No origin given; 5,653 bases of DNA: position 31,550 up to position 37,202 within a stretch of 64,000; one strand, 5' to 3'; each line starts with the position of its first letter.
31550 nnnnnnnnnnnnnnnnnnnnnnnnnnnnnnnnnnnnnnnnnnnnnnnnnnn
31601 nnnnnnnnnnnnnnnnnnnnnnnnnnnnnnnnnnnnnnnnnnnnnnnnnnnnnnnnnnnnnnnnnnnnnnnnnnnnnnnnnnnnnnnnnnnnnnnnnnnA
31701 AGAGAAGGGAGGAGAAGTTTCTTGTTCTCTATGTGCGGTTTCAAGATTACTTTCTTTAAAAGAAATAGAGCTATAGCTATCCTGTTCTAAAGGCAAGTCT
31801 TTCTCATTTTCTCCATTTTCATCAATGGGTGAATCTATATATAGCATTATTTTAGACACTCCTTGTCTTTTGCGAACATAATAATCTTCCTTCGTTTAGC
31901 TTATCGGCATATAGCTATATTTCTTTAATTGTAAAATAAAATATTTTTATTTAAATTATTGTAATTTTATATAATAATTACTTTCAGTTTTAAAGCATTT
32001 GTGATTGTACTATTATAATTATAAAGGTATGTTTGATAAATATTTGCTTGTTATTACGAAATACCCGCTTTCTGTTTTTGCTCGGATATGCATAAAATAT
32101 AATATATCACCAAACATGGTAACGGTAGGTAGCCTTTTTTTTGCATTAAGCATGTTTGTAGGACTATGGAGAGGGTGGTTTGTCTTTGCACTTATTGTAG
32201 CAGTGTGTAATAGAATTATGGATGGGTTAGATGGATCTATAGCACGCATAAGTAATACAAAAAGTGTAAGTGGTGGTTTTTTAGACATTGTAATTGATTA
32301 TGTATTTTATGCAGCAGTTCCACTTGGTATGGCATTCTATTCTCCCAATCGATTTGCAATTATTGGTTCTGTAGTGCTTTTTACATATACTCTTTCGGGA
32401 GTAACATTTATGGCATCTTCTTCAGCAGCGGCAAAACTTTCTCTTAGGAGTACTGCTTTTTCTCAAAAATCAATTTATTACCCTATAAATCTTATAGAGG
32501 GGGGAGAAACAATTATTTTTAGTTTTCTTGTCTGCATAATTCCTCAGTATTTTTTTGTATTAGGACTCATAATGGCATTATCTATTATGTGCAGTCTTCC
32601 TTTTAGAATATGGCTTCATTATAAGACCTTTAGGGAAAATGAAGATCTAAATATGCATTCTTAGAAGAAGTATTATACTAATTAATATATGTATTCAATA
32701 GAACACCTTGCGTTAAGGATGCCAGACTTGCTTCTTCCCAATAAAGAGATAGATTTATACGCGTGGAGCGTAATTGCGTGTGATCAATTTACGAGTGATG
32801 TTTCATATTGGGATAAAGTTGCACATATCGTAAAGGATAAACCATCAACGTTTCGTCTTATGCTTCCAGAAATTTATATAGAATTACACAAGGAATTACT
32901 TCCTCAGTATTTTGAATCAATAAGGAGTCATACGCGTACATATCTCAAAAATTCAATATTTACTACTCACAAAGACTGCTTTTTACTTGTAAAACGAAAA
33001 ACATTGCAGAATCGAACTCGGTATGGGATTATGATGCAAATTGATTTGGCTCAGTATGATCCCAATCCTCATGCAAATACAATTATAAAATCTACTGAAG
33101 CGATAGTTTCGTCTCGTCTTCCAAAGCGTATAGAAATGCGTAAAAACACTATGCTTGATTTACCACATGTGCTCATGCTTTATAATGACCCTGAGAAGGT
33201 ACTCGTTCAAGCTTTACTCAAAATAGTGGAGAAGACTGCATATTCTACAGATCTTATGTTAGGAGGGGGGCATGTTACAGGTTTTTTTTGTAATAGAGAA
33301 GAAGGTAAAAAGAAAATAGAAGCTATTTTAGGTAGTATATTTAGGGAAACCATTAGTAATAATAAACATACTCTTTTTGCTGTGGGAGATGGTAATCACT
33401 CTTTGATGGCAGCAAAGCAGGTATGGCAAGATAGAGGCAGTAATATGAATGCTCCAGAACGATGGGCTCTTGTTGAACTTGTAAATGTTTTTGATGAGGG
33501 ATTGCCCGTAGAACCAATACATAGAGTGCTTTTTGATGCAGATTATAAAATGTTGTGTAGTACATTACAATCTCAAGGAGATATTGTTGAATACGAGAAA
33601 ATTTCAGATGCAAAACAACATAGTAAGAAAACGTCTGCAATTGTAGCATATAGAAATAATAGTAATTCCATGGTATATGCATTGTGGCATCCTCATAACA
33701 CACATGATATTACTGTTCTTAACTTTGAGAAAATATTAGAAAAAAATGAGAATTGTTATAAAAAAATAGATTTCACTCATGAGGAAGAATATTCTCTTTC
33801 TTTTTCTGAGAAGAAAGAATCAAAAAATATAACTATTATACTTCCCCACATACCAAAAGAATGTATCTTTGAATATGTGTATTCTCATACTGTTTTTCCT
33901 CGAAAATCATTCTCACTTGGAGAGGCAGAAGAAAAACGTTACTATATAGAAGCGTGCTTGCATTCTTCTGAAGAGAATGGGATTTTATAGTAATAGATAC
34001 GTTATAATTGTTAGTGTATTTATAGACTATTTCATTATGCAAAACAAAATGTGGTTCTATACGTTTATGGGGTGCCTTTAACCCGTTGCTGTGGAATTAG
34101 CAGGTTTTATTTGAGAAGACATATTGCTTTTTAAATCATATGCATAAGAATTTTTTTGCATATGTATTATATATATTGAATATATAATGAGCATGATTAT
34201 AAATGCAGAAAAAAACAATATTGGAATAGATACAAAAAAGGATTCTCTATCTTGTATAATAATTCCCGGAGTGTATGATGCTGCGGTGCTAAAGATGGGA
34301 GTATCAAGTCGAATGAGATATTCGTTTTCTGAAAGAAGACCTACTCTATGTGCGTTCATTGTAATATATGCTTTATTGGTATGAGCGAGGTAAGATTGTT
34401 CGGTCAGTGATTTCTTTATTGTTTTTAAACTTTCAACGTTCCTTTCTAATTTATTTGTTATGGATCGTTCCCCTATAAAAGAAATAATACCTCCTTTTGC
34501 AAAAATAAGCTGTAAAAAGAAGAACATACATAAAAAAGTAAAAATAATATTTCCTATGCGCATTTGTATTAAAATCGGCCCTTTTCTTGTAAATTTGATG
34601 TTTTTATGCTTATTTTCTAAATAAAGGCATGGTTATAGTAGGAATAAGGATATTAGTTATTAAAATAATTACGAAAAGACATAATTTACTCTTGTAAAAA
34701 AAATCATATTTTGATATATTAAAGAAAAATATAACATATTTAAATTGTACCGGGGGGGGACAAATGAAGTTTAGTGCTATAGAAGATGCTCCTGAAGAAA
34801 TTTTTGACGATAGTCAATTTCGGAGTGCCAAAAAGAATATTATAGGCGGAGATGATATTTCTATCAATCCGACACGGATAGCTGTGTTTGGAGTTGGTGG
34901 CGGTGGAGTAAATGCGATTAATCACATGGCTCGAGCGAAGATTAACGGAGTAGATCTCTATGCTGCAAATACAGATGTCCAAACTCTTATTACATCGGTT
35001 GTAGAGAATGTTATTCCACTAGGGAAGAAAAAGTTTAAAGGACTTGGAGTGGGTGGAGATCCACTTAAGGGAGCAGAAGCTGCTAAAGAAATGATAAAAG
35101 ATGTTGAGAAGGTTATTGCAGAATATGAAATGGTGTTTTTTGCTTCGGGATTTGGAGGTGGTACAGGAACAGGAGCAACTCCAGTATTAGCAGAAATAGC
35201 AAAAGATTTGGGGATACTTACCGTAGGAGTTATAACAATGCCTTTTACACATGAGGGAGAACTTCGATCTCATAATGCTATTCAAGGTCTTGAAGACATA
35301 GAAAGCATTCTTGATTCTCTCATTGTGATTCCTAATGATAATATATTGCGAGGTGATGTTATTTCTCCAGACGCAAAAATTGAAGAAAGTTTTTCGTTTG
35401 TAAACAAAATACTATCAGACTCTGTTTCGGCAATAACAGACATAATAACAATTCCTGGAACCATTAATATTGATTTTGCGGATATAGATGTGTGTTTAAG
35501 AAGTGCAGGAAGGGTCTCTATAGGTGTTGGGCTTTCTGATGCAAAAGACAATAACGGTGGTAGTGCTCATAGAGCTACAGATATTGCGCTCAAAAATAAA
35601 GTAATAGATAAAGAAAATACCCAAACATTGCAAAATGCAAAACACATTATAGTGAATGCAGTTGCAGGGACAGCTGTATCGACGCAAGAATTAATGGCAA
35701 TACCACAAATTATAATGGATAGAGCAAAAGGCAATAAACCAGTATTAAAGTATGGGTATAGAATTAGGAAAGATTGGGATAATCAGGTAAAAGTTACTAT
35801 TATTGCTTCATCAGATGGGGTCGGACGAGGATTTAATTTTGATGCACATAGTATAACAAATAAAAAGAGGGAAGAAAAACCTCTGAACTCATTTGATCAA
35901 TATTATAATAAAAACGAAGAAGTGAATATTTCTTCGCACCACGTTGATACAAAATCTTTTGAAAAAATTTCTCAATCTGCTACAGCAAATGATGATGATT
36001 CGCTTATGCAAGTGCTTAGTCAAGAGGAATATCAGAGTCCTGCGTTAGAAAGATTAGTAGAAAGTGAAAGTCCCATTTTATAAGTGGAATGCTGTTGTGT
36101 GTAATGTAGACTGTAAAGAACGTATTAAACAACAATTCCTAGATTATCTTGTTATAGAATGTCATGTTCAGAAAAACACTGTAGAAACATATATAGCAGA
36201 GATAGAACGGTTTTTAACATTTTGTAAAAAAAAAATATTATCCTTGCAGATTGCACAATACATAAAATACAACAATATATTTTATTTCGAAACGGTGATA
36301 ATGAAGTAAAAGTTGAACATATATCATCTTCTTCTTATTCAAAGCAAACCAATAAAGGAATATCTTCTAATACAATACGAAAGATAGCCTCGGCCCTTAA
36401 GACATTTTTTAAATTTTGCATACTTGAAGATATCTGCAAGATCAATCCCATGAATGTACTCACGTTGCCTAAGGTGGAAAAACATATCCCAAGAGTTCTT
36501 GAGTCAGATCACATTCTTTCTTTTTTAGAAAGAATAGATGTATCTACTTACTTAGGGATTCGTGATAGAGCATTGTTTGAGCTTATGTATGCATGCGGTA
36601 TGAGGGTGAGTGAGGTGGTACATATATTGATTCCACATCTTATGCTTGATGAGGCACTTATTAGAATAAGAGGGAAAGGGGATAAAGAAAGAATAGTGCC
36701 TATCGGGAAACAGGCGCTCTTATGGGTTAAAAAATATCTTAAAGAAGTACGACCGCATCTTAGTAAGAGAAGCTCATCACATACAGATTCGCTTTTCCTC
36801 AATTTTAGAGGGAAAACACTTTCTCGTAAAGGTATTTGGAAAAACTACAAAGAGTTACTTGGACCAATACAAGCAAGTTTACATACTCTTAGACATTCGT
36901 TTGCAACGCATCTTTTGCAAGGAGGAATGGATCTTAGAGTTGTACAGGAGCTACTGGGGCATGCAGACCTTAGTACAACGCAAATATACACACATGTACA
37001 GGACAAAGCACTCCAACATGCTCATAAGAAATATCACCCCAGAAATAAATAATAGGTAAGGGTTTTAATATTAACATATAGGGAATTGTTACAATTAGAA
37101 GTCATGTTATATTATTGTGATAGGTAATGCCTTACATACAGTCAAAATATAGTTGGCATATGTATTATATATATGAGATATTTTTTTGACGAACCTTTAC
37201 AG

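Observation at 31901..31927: Exact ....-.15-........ promoter in front of the repeat-protein/Maf operon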

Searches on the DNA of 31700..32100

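Call 62: search_rna_families(source=window, start=31700, end=32100, threshold=evalue, max_evalue=1)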
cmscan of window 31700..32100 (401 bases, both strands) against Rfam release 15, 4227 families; matches with E-value up to 1: 1.
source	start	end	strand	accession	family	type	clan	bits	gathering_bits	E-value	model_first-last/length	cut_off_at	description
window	31749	31843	+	RF00429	SNORA29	Gene; snRNA; snoRNA; HACA-box;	CL00030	23.4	50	0.083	1-140/140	no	Small nucleolar RNA SNORA29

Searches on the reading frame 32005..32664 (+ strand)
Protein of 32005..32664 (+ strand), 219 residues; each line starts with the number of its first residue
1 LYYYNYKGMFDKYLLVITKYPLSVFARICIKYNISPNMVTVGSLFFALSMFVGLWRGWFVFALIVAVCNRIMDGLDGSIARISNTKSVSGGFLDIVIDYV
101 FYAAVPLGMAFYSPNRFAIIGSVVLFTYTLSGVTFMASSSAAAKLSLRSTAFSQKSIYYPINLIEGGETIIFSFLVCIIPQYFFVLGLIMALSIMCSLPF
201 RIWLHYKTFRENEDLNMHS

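Call 7: search_protein_families(library=pfam, proteins=[window:32005-32664:+], max_evalue=0.01)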
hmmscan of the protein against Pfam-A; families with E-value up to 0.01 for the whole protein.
window:32005-32664:+ (219 aa): 1 family
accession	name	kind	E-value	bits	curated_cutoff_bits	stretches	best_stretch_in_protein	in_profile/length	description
PF01066.26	CDP-OH_P_transf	-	2.6e-12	47.8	22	1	35-160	3-120/152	CDP-alcohol phosphatidyltransferase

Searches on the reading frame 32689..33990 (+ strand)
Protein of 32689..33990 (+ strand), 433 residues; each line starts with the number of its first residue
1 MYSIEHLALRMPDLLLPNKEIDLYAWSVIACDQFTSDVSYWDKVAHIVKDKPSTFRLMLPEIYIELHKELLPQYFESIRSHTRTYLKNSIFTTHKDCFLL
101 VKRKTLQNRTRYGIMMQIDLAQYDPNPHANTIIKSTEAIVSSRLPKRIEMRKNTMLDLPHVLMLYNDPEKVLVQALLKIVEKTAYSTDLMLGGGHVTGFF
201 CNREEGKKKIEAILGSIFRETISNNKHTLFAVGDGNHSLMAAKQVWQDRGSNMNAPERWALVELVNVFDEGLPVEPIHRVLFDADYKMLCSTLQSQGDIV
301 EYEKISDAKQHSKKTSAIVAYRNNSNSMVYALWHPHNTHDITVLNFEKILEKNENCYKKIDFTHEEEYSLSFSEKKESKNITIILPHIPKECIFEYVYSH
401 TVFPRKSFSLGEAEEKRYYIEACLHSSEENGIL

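Call 7: search_protein_families(library=pfam, proteins=[window:32689-33990:+], max_evalue=0.01)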
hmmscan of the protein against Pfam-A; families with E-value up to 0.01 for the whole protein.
window:32689-33990:+ (433 aa): 1 family
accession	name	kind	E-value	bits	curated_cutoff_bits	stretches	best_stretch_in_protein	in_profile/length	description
PF06245.16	DUF1015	-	4e-47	161.1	25.8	1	16-327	2-302/325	Protein of unknown function (DUF1015)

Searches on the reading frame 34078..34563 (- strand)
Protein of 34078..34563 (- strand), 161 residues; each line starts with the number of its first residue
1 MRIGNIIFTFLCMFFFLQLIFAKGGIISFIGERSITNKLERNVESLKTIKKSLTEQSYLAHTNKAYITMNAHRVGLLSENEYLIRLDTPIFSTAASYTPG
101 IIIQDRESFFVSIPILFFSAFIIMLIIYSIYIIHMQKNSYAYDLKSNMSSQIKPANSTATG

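Call 7: search_protein_families(library=pfam, proteins=[window:34078-34563:-], max_evalue=0.01)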
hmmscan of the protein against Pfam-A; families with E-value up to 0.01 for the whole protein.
window:34078-34563:- (161 aa): 1 family
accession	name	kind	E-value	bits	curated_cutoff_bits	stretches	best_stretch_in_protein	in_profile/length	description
PF04977.20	DivIC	-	8.8e-06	25.9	28.9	1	11-86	1-77/80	Septum formation initiator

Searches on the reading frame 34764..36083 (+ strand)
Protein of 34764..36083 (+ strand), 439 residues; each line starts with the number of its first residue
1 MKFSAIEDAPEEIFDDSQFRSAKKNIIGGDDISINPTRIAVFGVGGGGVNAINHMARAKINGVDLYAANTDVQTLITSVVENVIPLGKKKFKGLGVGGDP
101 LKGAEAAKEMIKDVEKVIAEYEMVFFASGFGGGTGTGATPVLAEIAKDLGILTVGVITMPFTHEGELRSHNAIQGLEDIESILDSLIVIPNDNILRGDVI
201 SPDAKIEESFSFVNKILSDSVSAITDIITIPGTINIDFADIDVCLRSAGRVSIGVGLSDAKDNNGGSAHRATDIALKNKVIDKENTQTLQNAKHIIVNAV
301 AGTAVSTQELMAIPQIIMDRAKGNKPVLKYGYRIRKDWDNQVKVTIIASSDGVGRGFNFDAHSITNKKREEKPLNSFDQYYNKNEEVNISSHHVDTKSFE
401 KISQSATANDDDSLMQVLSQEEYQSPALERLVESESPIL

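Call 7: search_protein_families(library=pfam, proteins=[window:34764-36083:+], max_evalue=0.01)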
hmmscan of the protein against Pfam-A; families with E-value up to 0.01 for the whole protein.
window:34764-36083:+ (439 aa): 2 families
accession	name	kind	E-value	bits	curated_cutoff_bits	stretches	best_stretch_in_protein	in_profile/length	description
PF00091.31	Tubulin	-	8.6e-39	134.2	33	1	38-195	1-186/190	Tubulin/FtsZ family, GTPase domain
PF12327.13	FtsZ_C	-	6.1e-06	26.9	27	1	251-349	3-92/95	FtsZ family, C-terminal domain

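Call 15: list_cluster_members(proteins=[P0001, window:34764-36083:+, window:26327-27715:+])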
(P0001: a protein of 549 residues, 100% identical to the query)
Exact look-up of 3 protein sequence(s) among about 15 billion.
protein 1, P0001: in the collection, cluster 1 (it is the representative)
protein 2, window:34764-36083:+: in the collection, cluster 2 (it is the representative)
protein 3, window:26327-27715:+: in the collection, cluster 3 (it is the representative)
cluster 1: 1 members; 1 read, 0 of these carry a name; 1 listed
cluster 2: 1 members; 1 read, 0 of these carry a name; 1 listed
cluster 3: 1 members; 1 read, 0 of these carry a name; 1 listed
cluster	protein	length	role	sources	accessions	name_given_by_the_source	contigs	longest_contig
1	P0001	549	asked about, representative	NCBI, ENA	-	-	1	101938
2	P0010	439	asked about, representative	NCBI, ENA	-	-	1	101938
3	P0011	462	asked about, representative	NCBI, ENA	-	-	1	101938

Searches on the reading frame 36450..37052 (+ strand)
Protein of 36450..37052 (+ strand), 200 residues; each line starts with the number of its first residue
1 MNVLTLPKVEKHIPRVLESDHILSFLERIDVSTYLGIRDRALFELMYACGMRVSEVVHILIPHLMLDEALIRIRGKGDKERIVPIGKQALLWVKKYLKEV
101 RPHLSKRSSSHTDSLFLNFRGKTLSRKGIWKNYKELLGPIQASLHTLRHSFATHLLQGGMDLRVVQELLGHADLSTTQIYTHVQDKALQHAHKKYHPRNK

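Call 7: search_protein_families(library=pfam, proteins=[window:36450-37052:+], max_evalue=0.01)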
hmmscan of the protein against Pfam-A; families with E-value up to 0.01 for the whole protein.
window:36450-37052:+ (200 aa): 1 family
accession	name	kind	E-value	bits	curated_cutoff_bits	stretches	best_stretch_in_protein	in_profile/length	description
PF00589.27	Phage_integrase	-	7.1e-44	150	27.1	1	16-185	2-170/172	Phage integrase family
